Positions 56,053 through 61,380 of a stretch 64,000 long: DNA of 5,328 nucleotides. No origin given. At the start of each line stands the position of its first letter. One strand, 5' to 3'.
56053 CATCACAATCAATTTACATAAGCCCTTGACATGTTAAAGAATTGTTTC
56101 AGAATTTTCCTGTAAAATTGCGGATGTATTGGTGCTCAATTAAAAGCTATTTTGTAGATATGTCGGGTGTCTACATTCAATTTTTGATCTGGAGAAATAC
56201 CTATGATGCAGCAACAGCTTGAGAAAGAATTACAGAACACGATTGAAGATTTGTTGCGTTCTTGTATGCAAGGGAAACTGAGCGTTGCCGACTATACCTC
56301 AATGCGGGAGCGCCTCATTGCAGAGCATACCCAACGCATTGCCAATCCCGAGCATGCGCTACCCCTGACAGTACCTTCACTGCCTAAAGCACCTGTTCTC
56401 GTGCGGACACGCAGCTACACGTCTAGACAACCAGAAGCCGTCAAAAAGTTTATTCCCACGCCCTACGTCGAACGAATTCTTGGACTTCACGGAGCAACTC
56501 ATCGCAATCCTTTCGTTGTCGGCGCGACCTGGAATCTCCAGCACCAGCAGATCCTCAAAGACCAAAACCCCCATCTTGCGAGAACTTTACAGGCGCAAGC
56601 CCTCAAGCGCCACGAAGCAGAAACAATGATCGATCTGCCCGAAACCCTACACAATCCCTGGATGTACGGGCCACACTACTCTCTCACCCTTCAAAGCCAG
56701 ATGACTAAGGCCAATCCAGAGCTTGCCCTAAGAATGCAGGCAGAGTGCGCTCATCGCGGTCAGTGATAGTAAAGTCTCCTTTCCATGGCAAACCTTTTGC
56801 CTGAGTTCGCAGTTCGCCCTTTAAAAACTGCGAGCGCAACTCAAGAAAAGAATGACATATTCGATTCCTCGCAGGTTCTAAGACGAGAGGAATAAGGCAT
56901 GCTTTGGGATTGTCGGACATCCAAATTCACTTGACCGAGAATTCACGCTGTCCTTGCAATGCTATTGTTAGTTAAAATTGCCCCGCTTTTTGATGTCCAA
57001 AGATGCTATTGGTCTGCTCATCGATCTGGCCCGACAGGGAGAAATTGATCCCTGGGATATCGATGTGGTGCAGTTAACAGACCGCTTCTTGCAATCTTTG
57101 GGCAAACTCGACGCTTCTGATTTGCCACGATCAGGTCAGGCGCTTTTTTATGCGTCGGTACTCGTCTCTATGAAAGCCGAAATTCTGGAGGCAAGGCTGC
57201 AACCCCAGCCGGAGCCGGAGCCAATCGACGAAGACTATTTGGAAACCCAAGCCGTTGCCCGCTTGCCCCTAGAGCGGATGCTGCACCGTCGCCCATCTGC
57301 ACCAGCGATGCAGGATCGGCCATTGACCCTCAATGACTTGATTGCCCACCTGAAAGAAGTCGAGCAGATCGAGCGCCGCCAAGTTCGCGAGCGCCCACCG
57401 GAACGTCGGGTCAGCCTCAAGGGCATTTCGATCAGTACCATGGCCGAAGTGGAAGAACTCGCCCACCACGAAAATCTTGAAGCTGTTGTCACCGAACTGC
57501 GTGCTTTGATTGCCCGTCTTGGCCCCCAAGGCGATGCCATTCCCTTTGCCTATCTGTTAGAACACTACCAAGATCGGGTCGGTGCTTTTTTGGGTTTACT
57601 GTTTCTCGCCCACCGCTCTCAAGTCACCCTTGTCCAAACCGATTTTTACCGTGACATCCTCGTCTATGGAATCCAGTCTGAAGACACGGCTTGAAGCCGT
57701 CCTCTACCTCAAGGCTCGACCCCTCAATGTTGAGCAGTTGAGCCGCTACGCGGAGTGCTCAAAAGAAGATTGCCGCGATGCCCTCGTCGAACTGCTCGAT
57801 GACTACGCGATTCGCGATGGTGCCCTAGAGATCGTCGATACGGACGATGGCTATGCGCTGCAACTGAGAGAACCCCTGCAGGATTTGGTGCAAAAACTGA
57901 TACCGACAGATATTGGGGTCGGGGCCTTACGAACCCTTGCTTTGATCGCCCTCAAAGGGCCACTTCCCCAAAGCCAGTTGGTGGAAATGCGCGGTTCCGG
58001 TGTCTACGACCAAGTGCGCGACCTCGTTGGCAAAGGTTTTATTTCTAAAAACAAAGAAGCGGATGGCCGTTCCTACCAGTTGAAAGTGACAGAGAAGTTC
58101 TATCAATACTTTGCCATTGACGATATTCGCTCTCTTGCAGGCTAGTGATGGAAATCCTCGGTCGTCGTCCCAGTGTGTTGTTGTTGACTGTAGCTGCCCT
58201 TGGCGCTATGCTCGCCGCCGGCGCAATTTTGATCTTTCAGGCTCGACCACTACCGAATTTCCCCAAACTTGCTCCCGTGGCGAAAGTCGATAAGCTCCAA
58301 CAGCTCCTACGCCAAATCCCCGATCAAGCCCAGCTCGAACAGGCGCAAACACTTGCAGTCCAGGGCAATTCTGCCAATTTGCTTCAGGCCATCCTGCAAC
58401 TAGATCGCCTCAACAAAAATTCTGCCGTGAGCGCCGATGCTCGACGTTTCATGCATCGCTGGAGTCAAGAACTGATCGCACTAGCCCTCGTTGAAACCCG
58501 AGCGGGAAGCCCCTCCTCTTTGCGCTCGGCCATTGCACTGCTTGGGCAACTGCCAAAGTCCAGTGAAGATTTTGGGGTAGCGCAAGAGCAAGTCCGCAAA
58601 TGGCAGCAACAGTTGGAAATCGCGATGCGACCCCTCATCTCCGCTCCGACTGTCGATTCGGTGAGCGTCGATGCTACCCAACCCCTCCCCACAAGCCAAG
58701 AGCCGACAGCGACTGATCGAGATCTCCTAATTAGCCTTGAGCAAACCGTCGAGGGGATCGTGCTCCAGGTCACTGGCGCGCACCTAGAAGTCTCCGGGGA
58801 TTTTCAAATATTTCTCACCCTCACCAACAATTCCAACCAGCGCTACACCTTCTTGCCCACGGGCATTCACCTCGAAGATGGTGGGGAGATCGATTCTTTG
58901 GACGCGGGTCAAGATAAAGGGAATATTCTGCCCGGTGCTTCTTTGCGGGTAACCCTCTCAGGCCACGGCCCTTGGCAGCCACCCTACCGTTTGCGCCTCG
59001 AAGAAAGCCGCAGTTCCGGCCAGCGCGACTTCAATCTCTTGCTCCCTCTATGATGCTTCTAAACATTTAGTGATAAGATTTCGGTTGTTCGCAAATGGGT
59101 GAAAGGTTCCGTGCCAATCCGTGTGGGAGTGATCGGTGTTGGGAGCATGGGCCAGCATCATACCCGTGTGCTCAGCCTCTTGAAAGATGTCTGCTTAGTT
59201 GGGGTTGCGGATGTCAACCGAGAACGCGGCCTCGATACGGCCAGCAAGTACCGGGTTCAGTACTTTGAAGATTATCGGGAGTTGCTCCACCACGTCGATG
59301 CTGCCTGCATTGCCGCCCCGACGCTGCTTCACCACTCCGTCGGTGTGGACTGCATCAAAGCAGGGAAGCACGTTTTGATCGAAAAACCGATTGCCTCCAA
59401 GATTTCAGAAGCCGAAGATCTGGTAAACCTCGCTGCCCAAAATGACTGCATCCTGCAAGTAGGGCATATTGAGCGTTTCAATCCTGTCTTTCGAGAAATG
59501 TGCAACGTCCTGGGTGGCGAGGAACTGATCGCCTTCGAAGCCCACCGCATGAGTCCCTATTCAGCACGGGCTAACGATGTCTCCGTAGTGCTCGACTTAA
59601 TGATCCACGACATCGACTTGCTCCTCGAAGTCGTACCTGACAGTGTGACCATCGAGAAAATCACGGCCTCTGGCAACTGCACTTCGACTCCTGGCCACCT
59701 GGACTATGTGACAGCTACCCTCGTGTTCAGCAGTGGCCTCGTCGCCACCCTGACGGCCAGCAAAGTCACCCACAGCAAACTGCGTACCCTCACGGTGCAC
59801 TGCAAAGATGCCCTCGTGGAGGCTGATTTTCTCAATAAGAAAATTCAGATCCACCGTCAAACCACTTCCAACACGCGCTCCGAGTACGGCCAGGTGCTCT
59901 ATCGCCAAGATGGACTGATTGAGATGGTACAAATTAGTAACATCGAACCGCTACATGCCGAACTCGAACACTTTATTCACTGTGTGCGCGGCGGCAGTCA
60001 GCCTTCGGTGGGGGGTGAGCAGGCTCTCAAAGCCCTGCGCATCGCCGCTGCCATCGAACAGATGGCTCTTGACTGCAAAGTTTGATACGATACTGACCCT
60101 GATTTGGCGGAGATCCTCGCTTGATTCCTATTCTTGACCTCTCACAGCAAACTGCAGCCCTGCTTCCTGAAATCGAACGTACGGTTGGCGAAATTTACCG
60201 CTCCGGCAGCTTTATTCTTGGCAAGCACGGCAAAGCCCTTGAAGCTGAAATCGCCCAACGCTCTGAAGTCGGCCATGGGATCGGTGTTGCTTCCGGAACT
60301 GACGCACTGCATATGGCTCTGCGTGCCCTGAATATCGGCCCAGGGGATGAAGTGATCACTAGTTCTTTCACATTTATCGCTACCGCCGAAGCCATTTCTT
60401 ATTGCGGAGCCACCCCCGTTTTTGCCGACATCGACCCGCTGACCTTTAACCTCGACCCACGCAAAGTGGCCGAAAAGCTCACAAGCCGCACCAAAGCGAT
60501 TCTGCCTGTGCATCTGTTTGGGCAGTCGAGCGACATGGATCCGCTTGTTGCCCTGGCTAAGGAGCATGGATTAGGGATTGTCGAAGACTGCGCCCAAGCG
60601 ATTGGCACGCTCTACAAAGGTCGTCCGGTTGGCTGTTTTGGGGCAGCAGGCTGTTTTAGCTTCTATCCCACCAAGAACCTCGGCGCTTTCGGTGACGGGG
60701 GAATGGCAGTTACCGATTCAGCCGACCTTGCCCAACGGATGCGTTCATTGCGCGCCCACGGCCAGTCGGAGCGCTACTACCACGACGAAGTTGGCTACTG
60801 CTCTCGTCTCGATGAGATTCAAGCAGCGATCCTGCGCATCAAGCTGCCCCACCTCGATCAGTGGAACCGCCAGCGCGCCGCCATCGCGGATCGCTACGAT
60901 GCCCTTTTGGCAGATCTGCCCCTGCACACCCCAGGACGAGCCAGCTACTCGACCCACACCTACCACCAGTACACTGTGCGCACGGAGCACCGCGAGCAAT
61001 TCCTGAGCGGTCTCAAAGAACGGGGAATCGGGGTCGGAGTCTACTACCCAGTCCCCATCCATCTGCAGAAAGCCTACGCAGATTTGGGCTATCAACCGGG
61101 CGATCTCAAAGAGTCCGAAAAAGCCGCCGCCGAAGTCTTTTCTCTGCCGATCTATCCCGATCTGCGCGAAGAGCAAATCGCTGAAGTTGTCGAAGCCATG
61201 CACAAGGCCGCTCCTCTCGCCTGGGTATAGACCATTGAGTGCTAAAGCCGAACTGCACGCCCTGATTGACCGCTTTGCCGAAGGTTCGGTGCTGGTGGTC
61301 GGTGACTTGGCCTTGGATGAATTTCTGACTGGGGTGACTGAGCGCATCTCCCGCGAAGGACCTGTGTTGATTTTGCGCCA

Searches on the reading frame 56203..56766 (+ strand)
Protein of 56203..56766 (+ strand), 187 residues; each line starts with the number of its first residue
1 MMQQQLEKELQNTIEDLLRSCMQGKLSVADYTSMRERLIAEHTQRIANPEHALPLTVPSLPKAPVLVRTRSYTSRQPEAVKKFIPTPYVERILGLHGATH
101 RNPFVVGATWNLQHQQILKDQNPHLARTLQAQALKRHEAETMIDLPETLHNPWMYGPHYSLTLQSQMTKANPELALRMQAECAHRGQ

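Call 66: find_encoding_contigs(protein=window:56203-56766:+, flank=10000, max_places=4)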
Protein window:56203-56766:+ (187 aa): no gene with exactly this product is on record in the collection.

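Call 77: search_protein_families(library=pfam, proteins=[window:56203-56766:+], max_evalue=0.001)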
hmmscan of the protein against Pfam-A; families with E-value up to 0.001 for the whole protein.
window:56203-56766:+ (187 aa): 0 families

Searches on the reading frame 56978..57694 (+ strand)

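Call 77: search_protein_families(library=pfam, proteins=[window:56978-57694:+], max_evalue=0.001)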
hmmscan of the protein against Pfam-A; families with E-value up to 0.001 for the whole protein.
window:56978-57694:+ (238 aa): 1 family
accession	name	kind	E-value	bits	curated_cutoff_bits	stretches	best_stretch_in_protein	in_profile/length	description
PF02616.19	SMC_ScpA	-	1.3e-19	71.6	24.6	1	17-230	1-230/232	Segregation and condensation protein ScpA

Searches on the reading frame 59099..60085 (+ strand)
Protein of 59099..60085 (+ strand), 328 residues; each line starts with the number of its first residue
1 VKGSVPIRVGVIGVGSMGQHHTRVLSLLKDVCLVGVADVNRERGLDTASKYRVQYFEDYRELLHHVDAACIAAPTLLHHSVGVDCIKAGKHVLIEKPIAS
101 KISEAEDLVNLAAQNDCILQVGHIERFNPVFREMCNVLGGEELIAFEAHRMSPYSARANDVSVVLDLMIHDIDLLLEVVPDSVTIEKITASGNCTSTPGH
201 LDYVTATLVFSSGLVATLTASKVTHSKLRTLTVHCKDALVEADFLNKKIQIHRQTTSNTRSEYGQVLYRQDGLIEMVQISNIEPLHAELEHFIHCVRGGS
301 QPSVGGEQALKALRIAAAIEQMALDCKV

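Call 77: search_protein_families(library=pfam, proteins=[window:59099-60085:+], max_evalue=0.001)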
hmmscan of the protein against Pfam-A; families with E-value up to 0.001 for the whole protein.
window:59099-60085:+ (328 aa): 3 families
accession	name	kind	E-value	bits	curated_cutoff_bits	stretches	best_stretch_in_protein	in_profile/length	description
PF01408.29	GFO_IDH_MocA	-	3.5e-30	105.6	24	1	7-123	1-120/120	Oxidoreductase family, NAD-binding Rossmann fold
PF22725.1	GFO_IDH_MocA_C3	-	3.9e-09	37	27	1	156-238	38-121/124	GFO/IDH/MocA C-terminal domain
PF02894.22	GFO_IDH_MocA_C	-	7.5e-08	32.9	22.9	1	162-319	41-206/218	Oxidoreductase family, C-terminal alpha/beta domain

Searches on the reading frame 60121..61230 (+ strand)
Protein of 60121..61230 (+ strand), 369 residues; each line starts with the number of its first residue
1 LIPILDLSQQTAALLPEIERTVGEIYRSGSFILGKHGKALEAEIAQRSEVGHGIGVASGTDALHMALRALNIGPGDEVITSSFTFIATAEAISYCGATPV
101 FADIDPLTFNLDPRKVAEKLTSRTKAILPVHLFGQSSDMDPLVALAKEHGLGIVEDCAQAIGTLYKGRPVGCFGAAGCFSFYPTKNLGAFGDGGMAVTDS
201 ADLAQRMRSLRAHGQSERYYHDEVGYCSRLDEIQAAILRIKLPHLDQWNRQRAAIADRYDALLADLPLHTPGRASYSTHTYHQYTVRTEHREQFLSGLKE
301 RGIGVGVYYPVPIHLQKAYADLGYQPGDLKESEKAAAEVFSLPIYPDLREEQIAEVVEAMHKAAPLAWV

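Call 77: search_protein_families(library=pfam, proteins=[window:60121-61230:+], max_evalue=0.001)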
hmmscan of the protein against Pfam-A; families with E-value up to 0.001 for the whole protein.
window:60121-61230:+ (369 aa): 3 families
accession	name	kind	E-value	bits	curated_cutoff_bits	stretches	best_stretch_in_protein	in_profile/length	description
PF01041.23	DegT_DnrJ_EryC1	-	3.9e-125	418.3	19.8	1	17-360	6-359/360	DegT/DnrJ/EryC1/StrS aminotransferase family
PF00155.27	Aminotran_1_2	-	0.0001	22.1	19.7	1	39-128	46-151/361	Aminotransferase class I and II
PF01053.26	Cys_Met_Meta_PP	-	0.00031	19.9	27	1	38-164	55-181/381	Cys/Met metabolism PLP-dependent enzyme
